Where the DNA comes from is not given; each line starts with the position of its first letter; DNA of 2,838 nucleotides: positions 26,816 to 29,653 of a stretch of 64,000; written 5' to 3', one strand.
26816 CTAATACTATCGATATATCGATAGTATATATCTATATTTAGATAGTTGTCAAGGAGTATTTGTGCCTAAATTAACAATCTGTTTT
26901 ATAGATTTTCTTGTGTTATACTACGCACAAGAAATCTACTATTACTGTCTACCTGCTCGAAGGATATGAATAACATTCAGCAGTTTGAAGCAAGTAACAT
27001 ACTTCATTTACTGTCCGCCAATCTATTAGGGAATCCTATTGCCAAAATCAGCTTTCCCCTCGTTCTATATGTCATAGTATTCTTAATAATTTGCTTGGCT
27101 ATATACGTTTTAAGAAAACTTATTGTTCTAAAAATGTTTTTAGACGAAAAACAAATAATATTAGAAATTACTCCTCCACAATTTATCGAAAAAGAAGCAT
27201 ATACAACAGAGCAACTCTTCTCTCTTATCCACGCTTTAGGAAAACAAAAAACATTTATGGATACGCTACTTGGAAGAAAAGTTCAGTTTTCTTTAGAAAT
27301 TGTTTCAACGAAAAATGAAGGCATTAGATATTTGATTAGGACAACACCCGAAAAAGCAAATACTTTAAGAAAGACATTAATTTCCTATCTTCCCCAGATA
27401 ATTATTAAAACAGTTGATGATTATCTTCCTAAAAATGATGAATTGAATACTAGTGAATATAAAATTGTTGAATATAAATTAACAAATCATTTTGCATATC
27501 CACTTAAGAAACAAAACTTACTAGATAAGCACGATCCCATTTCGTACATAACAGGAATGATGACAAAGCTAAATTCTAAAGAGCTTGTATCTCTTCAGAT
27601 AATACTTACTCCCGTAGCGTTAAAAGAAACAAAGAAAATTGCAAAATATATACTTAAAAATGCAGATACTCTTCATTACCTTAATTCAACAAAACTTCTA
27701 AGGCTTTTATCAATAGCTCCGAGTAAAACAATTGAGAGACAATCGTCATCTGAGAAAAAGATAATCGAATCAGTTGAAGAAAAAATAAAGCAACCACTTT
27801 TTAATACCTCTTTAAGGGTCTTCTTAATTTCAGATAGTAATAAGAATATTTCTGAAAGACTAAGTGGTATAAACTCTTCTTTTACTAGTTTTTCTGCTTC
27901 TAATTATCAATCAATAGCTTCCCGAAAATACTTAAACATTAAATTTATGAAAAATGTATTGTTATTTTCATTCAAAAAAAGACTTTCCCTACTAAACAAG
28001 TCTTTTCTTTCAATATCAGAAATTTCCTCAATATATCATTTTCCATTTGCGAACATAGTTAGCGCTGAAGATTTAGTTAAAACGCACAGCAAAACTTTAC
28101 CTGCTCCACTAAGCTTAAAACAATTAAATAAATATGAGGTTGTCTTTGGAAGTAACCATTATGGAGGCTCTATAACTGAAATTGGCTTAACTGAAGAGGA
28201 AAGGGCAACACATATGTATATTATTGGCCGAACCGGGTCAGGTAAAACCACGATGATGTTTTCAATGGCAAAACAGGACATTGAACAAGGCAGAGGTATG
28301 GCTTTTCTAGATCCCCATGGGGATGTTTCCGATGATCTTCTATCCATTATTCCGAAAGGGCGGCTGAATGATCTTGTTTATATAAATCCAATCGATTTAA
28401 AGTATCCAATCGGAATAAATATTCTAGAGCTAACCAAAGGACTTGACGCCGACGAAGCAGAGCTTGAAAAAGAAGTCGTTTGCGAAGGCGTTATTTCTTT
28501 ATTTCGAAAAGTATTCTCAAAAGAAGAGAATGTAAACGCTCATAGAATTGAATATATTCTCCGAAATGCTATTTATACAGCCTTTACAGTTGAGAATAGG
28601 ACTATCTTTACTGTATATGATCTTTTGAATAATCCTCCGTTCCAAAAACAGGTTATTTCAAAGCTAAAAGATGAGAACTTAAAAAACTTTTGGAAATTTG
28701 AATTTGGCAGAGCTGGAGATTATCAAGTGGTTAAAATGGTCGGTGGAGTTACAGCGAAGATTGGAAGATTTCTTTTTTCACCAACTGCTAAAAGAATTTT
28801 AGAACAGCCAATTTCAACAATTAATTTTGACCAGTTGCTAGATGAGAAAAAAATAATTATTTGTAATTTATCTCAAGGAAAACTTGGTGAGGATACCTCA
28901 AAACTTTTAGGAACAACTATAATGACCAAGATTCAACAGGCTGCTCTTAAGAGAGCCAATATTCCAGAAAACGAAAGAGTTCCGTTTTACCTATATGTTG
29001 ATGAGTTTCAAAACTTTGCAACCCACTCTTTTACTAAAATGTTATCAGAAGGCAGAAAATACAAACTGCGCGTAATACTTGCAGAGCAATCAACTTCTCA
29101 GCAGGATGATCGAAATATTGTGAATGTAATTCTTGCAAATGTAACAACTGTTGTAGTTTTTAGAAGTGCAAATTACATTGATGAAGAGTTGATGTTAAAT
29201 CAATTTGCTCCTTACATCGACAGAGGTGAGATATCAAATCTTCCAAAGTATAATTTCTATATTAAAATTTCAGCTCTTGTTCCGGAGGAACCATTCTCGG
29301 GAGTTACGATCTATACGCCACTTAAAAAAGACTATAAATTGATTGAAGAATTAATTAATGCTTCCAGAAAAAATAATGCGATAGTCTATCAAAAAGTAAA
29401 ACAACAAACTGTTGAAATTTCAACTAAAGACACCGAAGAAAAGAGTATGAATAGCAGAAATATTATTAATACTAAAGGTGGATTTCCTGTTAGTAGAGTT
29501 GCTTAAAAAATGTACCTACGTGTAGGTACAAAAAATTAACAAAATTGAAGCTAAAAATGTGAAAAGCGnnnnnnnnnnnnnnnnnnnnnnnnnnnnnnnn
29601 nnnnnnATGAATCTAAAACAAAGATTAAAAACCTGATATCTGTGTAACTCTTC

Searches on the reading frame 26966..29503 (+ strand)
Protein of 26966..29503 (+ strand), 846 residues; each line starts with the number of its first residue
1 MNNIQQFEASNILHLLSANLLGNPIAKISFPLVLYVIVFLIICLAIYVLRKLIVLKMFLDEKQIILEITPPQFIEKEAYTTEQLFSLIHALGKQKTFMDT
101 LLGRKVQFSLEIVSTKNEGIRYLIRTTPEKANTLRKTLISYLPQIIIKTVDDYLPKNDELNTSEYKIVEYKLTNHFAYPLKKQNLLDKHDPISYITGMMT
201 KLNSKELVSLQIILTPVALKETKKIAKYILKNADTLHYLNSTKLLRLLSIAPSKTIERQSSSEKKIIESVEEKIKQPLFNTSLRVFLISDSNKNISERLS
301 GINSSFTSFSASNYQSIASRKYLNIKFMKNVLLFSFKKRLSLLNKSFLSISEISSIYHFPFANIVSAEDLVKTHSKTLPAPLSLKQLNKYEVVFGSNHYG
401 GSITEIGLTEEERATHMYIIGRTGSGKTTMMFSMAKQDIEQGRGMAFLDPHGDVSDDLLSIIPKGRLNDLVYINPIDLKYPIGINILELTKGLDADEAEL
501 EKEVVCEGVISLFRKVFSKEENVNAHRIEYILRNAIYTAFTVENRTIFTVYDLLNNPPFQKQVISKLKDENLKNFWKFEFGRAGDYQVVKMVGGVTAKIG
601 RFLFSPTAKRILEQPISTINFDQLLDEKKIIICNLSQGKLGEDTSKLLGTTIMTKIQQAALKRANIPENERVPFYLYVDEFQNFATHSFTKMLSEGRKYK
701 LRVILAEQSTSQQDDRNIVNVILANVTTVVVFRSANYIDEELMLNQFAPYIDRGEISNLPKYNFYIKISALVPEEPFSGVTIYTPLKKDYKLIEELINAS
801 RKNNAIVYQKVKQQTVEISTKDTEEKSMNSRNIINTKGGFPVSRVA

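Call 42: search_protein_families(library=pfam, proteins=[window:26966-29503:+], max_evalue=0.00001)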
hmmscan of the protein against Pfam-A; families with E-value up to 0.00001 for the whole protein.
window:26966-29503:+ (846 aa): 2 families
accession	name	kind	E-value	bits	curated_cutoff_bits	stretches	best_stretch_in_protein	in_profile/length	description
PF10412.15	TrwB_AAD_bind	-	9.9e-08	31.7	20.5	0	403-460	4-61/387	Type IV secretion-system coupling protein DNA-binding domain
PF12696.13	TraG-D_C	-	6.2e-07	29.8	22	1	673-735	1-67/126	TraM recognition site of TraD and TraG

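Call 54: search_protein_families(library=ncbifam, proteins=[window:26966-29503:+], max_evalue=0.01)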
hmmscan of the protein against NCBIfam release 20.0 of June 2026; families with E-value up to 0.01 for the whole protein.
window:26966-29503:+ (846 aa): 7 families
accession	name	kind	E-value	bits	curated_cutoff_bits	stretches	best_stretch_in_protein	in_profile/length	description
TIGR03743.1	SXT_TraD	subfamily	1.1e-13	50.5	366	2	404-454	165-215/636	conjugative transfer system coupling protein TraD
NF053655.1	CedD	equivalog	7.5e-09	34.8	600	1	349-479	157-285/527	DNA-translocating ATPase CedD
TIGR03754.1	conj_TOL_TraD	equivalog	3.4e-08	32.5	647.55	1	405-454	171-220/643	type IV conjugative transfer system coupling protein TraD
NF033849.1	ser_rich_anae_1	subfamily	1.6e-05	22.5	650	1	686-748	1047-1104/1163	serine-rich protein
NF041447.1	TrbC_conju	equivalog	6.6e-05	21.5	800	1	404-452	119-167/685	F-type conjugative transfer protein TrbC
TIGR02237.1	recomb_radB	equivalog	0.00071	19.5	172.4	1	412-521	10-118/210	DNA repair and recombination protein RadB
NF041000.1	ATPase_ComGA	equivalog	0.0085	15.1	300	0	417-450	131-166/267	competence type IV pilus ATPase ComGA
